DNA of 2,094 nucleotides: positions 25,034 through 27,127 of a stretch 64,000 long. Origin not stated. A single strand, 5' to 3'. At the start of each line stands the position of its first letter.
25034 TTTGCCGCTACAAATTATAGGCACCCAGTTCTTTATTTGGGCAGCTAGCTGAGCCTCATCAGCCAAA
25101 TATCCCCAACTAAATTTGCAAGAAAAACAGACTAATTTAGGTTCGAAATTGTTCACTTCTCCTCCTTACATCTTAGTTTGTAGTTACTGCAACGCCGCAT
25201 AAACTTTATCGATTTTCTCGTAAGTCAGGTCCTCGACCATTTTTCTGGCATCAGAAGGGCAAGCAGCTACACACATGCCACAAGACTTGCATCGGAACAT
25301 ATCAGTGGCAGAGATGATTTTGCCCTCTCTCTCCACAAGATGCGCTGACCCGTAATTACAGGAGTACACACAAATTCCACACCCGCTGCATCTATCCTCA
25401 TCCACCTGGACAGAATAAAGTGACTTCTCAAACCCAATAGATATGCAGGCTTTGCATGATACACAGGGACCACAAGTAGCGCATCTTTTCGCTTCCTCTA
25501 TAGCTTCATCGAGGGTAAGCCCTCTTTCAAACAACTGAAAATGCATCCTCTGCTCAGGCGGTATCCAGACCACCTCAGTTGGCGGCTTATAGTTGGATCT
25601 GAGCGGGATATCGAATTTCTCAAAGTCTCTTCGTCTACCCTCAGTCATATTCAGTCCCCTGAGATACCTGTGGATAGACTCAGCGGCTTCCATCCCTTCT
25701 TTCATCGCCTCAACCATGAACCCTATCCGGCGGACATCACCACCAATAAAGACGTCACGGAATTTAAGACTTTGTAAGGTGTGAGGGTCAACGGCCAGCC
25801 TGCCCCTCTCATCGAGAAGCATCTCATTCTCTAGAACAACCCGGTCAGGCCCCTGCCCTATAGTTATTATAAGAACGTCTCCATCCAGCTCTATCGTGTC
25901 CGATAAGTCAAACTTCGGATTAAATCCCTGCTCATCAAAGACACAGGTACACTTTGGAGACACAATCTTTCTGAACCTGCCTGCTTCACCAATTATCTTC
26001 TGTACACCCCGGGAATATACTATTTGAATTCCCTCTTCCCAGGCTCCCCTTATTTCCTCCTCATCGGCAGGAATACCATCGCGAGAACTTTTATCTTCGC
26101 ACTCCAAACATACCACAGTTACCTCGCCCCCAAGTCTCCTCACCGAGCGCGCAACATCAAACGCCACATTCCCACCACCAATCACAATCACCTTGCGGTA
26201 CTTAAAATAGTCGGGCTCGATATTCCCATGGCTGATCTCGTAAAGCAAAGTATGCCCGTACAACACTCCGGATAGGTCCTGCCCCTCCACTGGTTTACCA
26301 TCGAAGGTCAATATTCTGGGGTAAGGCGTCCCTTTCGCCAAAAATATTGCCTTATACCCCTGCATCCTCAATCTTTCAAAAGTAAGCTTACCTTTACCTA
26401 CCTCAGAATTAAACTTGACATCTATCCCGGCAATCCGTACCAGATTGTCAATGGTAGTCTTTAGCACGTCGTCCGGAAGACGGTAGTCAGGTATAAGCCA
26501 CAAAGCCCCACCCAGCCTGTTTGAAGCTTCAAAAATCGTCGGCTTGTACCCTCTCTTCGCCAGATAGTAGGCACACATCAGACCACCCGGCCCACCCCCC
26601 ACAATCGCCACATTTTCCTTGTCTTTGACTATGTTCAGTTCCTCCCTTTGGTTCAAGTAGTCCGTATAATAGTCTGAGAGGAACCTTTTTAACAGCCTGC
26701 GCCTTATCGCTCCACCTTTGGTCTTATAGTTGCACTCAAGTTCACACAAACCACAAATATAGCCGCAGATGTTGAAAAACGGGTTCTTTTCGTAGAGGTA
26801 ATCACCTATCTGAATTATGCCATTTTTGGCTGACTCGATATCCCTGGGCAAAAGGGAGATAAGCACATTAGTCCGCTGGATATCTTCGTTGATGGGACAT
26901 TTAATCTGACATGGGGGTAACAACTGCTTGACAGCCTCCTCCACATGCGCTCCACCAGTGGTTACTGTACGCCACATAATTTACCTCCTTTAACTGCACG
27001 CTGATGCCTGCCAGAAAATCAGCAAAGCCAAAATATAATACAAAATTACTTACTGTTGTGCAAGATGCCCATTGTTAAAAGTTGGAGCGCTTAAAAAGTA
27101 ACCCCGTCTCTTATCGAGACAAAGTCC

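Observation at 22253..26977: Mvh-type hydrogenase (MvhA/G/D) paired with a GltD/HdrA-like flavoprotein instead of a heterodisulfide reductase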

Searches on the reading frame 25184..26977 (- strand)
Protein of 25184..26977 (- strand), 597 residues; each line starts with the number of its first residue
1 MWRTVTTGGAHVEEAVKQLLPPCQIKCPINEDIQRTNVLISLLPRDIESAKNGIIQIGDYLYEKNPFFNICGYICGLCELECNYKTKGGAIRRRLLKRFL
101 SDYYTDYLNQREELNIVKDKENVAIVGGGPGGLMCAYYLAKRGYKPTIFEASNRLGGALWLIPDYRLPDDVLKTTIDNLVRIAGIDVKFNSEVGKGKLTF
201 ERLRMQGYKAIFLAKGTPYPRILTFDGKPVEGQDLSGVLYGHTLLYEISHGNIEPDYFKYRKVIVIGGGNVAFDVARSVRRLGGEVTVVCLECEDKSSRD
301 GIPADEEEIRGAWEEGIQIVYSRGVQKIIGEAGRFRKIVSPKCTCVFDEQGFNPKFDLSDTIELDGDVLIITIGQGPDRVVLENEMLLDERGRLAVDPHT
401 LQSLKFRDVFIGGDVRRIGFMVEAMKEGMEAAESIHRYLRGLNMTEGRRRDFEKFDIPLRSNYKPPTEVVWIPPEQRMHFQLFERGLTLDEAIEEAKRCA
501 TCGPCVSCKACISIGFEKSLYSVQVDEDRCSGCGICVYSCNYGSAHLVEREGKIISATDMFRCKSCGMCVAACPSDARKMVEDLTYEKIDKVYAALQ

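Call 3: search_protein_families(library=pfam, proteins=[window:25184-26977:-])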
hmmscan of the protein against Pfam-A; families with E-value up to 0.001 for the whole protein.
window:25184-26977:- (597 aa): 21 families
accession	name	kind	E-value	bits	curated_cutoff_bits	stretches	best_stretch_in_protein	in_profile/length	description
PF07992.20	Pyr_redox_2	-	5.1e-30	105.3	26.1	2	122-428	2-291/291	Pyridine nucleotide-disulphide oxidoreductase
PF00070.33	Pyr_redox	-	4.9e-12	46.6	22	2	122-156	1-35/82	Pyridine nucleotide-disulphide oxidoreductase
PF13738.12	Pyr_redox_3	-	6.6e-11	42.4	30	1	253-335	157-245/305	Pyridine nucleotide-disulphide oxidoreductase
PF13450.12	NAD_binding_8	-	5.7e-10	39.8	21.9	1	125-158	1-34/68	NAD(P)-binding Rossmann-like domain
PF01946.23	Thi4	-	7.9e-08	32.3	26.2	1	121-161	18-59/235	Thi4 family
PF01266.30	DAO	-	8.1e-08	32.6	27.9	1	123-158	2-38/353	FAD dependent oxidoreductase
PF14697.11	Fer4_21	-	1.2e-07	32.2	35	1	524-578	2-57/59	4Fe-4S dicluster domain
PF12838.12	Fer4_7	-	3.6e-07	31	27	1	529-577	1-52/52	4Fe-4S dicluster domain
PF13237.11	Fer4_10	-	1.2e-06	28.8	25.5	1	523-574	2-53/53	4Fe-4S dicluster domain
PF13187.11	Fer4_9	-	1.3e-06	28.8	27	1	529-576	1-50/52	4Fe-4S dicluster domain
PF03486.20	HI0933_like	-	1.7e-06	28.1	50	1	122-156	2-36/244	HI0933-like protein Rossmann domain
PF00037.32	Fer4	-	3e-06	27.2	21.1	1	559-578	4-23/24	4Fe-4S binding domain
PF01593.30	Amino_oxidase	-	4.9e-06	26.5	19.8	1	131-161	2-32/443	Flavin containing amine oxidoreductase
PF13241.12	NAD_binding_7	-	5e-06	27.5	22.1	1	259-320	6-65/104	Putative NAD(P)-binding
PF14691.11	Fer4_20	-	1.2e-05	25.5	25.8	1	21-105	30-109/113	Dihydroprymidine dehydrogenase domain II, 4Fe-4S cluster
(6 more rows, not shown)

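Call 4: search_protein_families(library=ncbifam, proteins=[window:25184-26977:-])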
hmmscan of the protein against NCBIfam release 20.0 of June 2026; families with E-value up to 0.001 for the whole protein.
window:25184-26977:- (597 aa): 82 families (the best 25 are shown)
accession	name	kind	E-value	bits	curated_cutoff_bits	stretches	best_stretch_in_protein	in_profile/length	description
NF009410.0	PRK12771.1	subfamily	5.7e-93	312.4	516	1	15-547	42-562/566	NAD(P)-binding protein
NF010590.0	PRK13984.1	equivalog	2.4e-75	253.9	946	1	59-441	225-608/611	putative oxidoreductase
NF009414.0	PRK12778.1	equivalog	7.3e-60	203.1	1103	1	25-440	332-750/752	bifunctional dihydroorotate dehydrogenase B NAD binding subunit/NADPH-dependent glutamate synthase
TIGR01316.1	gltA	equivalog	1.1e-55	189.3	471.75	1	44-439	49-449/449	NADPH-dependent glutamate synthase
TIGR03315.1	Se_ygfK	equivalog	3e-53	180.6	835.3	1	20-573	444-966/1012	putative selenate reductase subunit YgfK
NF009454.0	PRK12814.1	equivalog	4.9e-51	173.9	916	1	21-513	102-582/657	putative NADPH-dependent glutamate synthase small subunit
NF009413.0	PRK12775.1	equivalog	4.7e-42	143.9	1895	1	12-441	330-756/1006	putative trifunctional 2-polyprenylphenol hydroxylase/glutamate synthase subunit beta/ferritin domain-containing protein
TIGR01318.1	gltD_gamma_fam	subfamily_domain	1.3e-39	136.1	482.95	1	21-440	48-466/467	glutamate synthase, small subunit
NF009408.0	PRK12769.1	equivalog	2e-39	135.3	1003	2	35-440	238-652/659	formate-dependent uric acid utilization protein AegA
NF045663.1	diclust_near_Sec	equivalog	1.8e-37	128.8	530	2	16-216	13-198/759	pyridine nucleotide-disulfide oxidoreductase/dicluster-binding protein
NF009415.0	PRK12779.1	equivalog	4.1e-37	127.6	1519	1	115-436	301-623/944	putative bifunctional glutamate synthase subunit beta/2-polyprenylphenol hydroxylase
NF009451.0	PRK12809.1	equivalog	1e-35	123.2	1154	2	52-435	239-630/639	formate-dependent uric acid utilization protein YgfT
TIGR01317.1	GOGAT_sm_gam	subfamily_domain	1.6e-31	109.7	447.7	1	23-441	52-480/485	glutamate synthase small subunit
NF009409.0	PRK12770.1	subfamily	1.7e-30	106.3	343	1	118-441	16-352/360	putative glutamate synthase subunit beta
TIGR01292.1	TRX_reduct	equivalog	5.3e-16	58.3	343.45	1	257-439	138-300/300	thioredoxin-disulfide reductase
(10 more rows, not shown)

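Call 8: find_homologous_proteins(query=window:25184-26977:-, max_evalue=1e-20)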
Query window:25184-26977:- (597 aa): 4045 proteins with E <= 1e-20 among 8000 candidates; the best 120 are listed.
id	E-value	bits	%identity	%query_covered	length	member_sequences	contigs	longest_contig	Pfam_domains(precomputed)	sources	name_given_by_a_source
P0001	0.0e+0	1373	98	100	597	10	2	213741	PF14697.12,PF13241.13,PF13450.13,PF07992.21,PF00070.34,PF03486.21,PF12838.13,PF01946.24,PF01266.31,PF14691.12,PF00037.33,PF13738.13,PF13237.12,PF13187.12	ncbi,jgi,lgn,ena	-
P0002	0.0e+0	1329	94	100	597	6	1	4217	PF14697.12,PF13450.13,PF07992.21,PF00070.34,PF03486.21,PF12838.13,PF01946.24,PF01266.31,PF01593.31,PF12797.13,PF00037.33,PF13738.13,PF13237.12,PF13187.12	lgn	-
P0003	0.0e+0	1207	84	100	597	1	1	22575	PF14697.12,PF13241.13,PF13450.13,PF07992.21,PF00070.34,PF03486.21,PF12838.13,PF12831.14,PF01946.24,PF01266.31,PF01593.31,PF00890.31,PF00037.33,PF13738.13,PF13237.12,PF13187.12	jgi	jgi:NADPH-dependent glutamate synthase beta subunit-like oxidoreductase/ferredoxin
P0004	0.0e+0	1185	83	100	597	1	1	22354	PF14697.12,PF13450.13,PF07992.21,PF00070.34,PF03486.21,PF12838.13,PF01946.24,PF01266.31,PF01593.31,PF12797.13,PF00037.33,PF13738.13,PF13187.12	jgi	-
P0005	0.0e+0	1139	80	100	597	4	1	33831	PF14697.12,PF13450.13,PF07992.21,PF00070.34,PF03486.21,PF12838.13,PF12831.14,PF01946.24,PF14691.12,PF00037.33,PF13738.13,PF01262.28,PF13237.12,PF13187.12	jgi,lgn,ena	-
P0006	0.0e+0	1122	78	100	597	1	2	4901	PF14697.12,PF13241.13,PF13450.13,PF07992.21,PF00070.34,PF03486.21,PF12838.13,PF01946.24,PF01266.31,PF00037.33,PF13738.13,PF13237.12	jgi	-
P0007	0.0e+0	1113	77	100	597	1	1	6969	PF14697.12,PF13241.13,PF13450.13,PF07992.21,PF00070.34,PF03486.21,PF12838.13,PF12831.14,PF01946.24,PF01266.31,PF14691.12,PF00890.31,PF00037.33,PF13738.13,PF13237.12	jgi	-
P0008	0.0e+0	1113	77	100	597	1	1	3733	PF14697.12,PF13241.13,PF13450.13,PF07992.21,PF00070.34,PF03486.21,PF12838.13,PF01946.24,PF01266.31,PF01593.31,PF00890.31,PF13738.13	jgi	jgi:NADPH-dependent glutamate synthase beta subunit-like oxidoreductase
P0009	0.0e+0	1113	78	100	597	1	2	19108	PF14697.12,PF13241.13,PF13450.13,PF07992.21,PF00070.34,PF03486.21,PF12838.13,PF01946.24,PF01266.31,PF01593.31,PF14691.12,PF00037.33,PF13738.13,PF01262.28,PF13237.12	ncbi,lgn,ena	-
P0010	0.0e+0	1110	77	100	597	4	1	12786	PF14697.12,PF01946.24,PF13450.13,PF14691.12,PF07992.21,PF00070.34,PF13738.13,PF03486.21,PF12838.13,PF13237.12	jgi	jgi:NADPH-dependent glutamate synthase beta subunit-like oxidoreductase/NAD-dependent dihydropyrimid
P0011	0.0e+0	1110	77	100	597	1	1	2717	PF14697.12,PF13241.13,PF13450.13,PF07992.21,PF00070.34,PF03486.21,PF12838.13,PF01946.24,PF01266.31,PF12797.13,PF14691.12,PF00890.31,PF00037.33,PF13738.13,PF01262.28,PF13237.12,PF13187.12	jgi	-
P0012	0.0e+0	1107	76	100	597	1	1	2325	PF14697.12,PF13241.13,PF13450.13,PF07992.21,PF00070.34,PF03486.21,PF12838.13,PF01946.24,PF01593.31,PF12797.13,PF14691.12,PF00037.33,PF13738.13,PF13237.12,PF13187.12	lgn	-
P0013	0.0e+0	1103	77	100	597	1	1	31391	PF14697.12,PF13241.13,PF13450.13,PF07992.21,PF00070.34,PF03486.21,PF12838.13,PF01946.24,PF12797.13,PF14691.12,PF00037.33,PF13738.13,PF01262.28,PF13237.12,PF13187.12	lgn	-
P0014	0.0e+0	1103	77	100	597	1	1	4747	PF14697.12,PF13241.13,PF13450.13,PF07992.21,PF00070.34,PF03486.21,PF12838.13,PF12831.14,PF01946.24,PF01266.31,PF01593.31,PF12797.13,PF14691.12,PF00890.31,PF00037.33,PF13738.13,PF01262.28,PF13237.12,PF13187.12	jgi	jgi:NADPH-dependent glutamate synthase beta subunit-like oxidoreductase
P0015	0.0e+0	1099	78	100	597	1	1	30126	PF14697.12,PF13241.13,PF13450.13,PF07992.21,PF00070.34,PF03486.21,PF12838.13,PF01946.24,PF01266.31,PF01593.31,PF14691.12,PF00037.33,PF13738.13,PF13237.12,PF13187.12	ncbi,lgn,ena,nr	ncbi:MAG TPA: hypothetical protein DCX22_02755 [Dehalococcoidia bacterium]|nr:hypothetical protein [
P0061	0.0e+0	1086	76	100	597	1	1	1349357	PF14697.12,PF13241.13,PF13450.13,PF07992.21,PF00070.34,PF03486.21,PF12838.13,PF01946.24,PF01266.31,PF01593.31,PF12797.13,PF00890.31,PF00037.33,PF13738.13,PF13237.12,PF13187.12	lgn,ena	-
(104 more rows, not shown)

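Call 9: search_solved_structures(query=window:25184-26977:-, max_evalue=0.00001)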
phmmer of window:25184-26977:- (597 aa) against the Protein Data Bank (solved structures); distinct sequences matched with E-value up to 0.00001: 32.
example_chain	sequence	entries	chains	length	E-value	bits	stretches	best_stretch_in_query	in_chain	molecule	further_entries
5jca_L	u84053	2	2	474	6.2e-51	176.6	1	22-439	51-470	NADH-dependent Ferredoxin:NADP Oxidoreductase (NfnI) subunit alpha | NADH-dependent Ferredoxin:NADP Oxidoreductase subunit alpha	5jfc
9n5u_A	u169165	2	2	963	1e-49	172.6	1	20-442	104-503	NfnA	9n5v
5vj7_A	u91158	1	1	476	9.7e-47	162.8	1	22-440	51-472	Oxidoreductase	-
4ylf_B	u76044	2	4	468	1.5e-44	155.5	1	65-441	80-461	Dihydropyrimidine dehydrogenase subunit A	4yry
9bov_A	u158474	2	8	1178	1.8e-40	142.1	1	20-573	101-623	Molybdopterin oxidoreductase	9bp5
8oh5_C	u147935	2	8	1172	4.4e-39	137.5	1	20-574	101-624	Formate dehydrogenase-O, major subunit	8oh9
1gt8_A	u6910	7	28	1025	3.2e-30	108.2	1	19-441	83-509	DIHYDROPYRIMIDINE DEHYDROGENASE | Dihydropyrimidine dehydrogenase [NADP(+)]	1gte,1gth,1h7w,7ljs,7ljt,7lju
7m31_A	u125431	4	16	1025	3.2e-30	108.2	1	19-441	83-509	Dihydropyrimidine dehydrogenase [NADP(+)]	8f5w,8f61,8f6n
1h7x_A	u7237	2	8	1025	3.2e-30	108.2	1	19-441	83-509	DIHYDROPYRIMIDINE DEHYDROGENASE | Dihydropyrimidine dehydrogenase [NADP(+)]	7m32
2vdc_G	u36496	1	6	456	3.2e-25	91.7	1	20-440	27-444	GLUTAMATE SYNTHASE [NADPH] SMALL CHAIN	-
6s6s_G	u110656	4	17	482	3.6e-25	91.5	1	20-440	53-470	Glutamate synthase [NADPH] small chain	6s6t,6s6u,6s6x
7mfm_I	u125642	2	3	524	3e-18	68.6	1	59-280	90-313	Glutamate synthase (NADPH) small chain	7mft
5odc_A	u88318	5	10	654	2.9e-12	48.9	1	522-580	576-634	Heterodisulfide reductase, subunit A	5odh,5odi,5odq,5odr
9sfi_A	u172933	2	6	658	2.2e-10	42.7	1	516-580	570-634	CoB--CoM heterodisulfide reductase iron-sulfur subunit A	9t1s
7bkb_A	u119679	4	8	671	1.8e-09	39.7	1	521-586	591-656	CoB--CoM heterodisulfide reductase iron-sulfur subunit A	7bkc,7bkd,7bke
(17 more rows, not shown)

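Call 10: find_related_loci(query=window:25184-26977:-, collection=genome_contigs, flank=10000)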
Query window:25184-26977:- (597 aa) in genome_contigs; peptide patterns used: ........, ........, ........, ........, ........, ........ (x = any residue, [..] = any of these).
130 stretches matched a pattern; 52 encode a relative of the query (tblastn E <= 1e-3); 51 distinct loci.
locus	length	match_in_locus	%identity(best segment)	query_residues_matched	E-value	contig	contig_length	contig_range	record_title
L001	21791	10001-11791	98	1-597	0e+0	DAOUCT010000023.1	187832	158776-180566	MAG TPA_asm: Dehalococcoidia bacterium isolate H85_861 58950, whole genome shotgun sequence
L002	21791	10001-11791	94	1-597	0e+0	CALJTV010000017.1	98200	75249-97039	MAG: uncultured Dehalococcoidia bacterium isolate S1_Bin_MAXBIN__111_1 genome assembly, contig: c_000003032192, whole ge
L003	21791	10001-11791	94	1-597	0e+0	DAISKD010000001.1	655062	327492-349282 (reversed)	MAG TPA_asm: Chloroflexota bacterium isolate CTOTU21513 NODE_2_length_655062_cov_16.187441, whole genome shotgun sequenc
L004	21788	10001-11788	92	1-596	0e+0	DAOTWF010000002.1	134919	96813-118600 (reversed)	MAG TPA_asm: Dehalococcoidia bacterium isolate H12_119 k73_633500, whole genome shotgun sequence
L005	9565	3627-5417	78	1-597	0e+0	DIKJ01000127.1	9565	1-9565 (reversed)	MAG TPA_asm: Bacteroidales bacterium UBA5621 UBA5621_contig_82813, whole genome shotgun sequence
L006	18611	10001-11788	77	1-596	0e+0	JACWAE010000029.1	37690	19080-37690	MAG: Dehalococcoidia bacterium isolate B_CHL_03 k141_54411, whole genome shotgun sequence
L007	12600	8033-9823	76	1-597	0e+0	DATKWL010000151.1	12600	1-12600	MAG TPA_asm: Dehalococcoidia bacterium isolate SMAG_U14162 k141_131674, whole genome shotgun sequence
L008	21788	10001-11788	77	1-596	0e+0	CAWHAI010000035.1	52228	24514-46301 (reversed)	MAG: uncultured Chloroflexia bacterium isolate MFD04408.bin.2.112 genome assembly, contig: contig_81215, whole genome sh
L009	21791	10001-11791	76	1-597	0e+0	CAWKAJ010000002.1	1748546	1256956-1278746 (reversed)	MAG: uncultured Chloroflexia bacterium isolate MFD03726.bin.1.10 genome assembly, contig: contig_31094, whole genome sho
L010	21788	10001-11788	75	1-596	0e+0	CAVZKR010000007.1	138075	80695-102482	MAG: uncultured Chloroflexia bacterium isolate MFD04408.bin.2.47 genome assembly, contig: contig_48462, whole genome sho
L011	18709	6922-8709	76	1-596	0e+0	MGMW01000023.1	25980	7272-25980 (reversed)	MAG: Chloroflexi bacterium RBG_13_53_26 RBG_13_scaffold_1354, whole genome shotgun sequence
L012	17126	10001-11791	75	1-597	0e+0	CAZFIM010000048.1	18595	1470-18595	MAG TPA_asm: uncultured Dehalococcoidales bacterium isolate binchicken_co27_241 genome assembly, contig: NODE_5248_lengt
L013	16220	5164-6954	76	1-596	0e+0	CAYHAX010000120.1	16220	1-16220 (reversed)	MAG TPA_asm: uncultured Dehalococcoidia bacterium isolate ERP119294_co2_375 genome assembly, contig: k141_3813343, whole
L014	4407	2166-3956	75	1-597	0e+0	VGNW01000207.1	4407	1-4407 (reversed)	MAG: Chloroflexi bacterium isolate M_DeepCast_200m_m2_194 M_DeepCast_200m_m2_194_Ga0194113_10044296, whole genome shotgu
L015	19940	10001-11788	76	1-596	0e+0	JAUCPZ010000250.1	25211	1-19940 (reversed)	MAG: Dehalococcoidia bacterium isolate Bin_016 k127_712237, whole genome shotgun sequence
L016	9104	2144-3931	75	1-596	0e+0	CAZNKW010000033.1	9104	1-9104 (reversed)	MAG TPA_asm: uncultured Dehalococcoidia bacterium isolate binchicken_co325_96 genome assembly, contig: NODE_3122_length_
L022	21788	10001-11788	76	1-596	0e+0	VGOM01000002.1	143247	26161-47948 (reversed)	MAG: Chloroflexi bacterium isolate M_DeepCast_400m_m2_020 M_DeepCast_400m_m2_020_Ga0194112_10000057, whole genome shotgu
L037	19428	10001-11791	77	1-597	0e+0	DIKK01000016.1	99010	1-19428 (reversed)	MAG TPA_asm: Dehalococcoidia bacterium UBA5620 UBA5620_contig_2160, whole genome shotgun sequence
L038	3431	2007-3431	75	1-475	0e+0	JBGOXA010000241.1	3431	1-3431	MAG: Dehalococcoidia bacterium isolate OBJ_0618_130150_78 k141_3837598_length_3431_cov_18.0000, whole genome shotgun seq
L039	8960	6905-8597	73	1-596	0e+0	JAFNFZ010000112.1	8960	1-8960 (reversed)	MAG: Chloroflexota bacterium isolate bin_27 PROKKA_contig000112, whole genome shotgun sequence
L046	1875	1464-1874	85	1-137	3e-77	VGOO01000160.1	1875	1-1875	MAG: Chloroflexi bacterium isolate M_DeepCast_400m_m2_044 M_DeepCast_400m_m2_044_Ga0194112_10161826, whole genome shotgu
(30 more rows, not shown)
